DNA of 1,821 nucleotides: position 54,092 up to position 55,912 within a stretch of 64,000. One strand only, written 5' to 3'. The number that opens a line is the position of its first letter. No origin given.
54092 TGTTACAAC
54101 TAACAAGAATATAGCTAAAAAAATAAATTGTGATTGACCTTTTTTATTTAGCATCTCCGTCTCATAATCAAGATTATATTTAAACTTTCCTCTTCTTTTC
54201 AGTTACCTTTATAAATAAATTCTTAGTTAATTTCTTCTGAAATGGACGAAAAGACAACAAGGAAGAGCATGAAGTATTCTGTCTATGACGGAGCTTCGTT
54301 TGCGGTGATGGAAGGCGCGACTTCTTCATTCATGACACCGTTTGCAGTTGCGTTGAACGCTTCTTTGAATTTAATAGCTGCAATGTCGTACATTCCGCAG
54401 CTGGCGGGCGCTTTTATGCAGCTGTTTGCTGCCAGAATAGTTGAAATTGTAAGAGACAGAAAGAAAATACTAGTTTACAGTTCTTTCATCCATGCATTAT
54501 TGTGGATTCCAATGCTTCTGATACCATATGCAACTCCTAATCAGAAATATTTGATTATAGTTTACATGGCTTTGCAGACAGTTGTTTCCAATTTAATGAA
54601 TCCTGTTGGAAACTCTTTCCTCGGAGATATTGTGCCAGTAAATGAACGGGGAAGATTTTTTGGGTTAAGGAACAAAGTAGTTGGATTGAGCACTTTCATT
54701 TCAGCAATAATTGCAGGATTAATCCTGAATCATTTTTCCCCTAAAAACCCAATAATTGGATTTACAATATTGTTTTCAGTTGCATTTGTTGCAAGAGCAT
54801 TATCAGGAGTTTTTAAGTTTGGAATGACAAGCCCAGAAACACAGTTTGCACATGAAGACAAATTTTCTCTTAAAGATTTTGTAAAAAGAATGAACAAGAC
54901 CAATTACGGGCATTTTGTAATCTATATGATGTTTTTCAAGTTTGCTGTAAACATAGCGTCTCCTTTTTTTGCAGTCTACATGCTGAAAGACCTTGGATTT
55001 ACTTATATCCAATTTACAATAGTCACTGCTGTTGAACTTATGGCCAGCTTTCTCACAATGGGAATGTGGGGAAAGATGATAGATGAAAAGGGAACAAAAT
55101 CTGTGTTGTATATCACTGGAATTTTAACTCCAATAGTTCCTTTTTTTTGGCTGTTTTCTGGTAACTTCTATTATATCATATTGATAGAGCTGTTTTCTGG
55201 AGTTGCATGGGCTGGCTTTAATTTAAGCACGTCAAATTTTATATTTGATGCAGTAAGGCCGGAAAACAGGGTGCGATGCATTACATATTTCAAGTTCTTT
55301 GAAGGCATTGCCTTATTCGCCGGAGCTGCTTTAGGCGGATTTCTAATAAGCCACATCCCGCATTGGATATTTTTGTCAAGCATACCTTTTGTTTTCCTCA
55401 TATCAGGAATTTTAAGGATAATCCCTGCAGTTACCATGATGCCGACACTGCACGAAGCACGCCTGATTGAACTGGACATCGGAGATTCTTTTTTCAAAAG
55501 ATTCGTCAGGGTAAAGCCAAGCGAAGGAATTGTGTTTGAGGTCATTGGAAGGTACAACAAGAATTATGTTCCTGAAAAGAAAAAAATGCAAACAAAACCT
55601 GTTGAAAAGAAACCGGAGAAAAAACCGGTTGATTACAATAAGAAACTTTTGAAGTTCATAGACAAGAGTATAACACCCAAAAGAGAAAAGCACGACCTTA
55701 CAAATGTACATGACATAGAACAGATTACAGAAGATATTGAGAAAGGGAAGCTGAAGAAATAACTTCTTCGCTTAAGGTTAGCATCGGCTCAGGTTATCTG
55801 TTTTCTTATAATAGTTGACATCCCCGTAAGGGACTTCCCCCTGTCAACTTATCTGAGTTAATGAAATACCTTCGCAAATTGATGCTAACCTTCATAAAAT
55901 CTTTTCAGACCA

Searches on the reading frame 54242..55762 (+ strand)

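Call 83: search_protein_families(library=pfam, max_evalue=0.00001, proteins=[window:54242-55762:+])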
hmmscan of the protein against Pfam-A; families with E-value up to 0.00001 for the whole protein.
window:54242-55762:+ (506 aa): 2 families
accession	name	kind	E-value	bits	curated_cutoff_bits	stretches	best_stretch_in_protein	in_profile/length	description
PF07690.21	MFS_1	-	1.1e-29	103.9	33.4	2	21-188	9-168/347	Major Facilitator Superfamily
PF12832.13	MFS_1_like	-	4.5e-15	56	25.2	1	28-377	19-371/373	MFS_1 like family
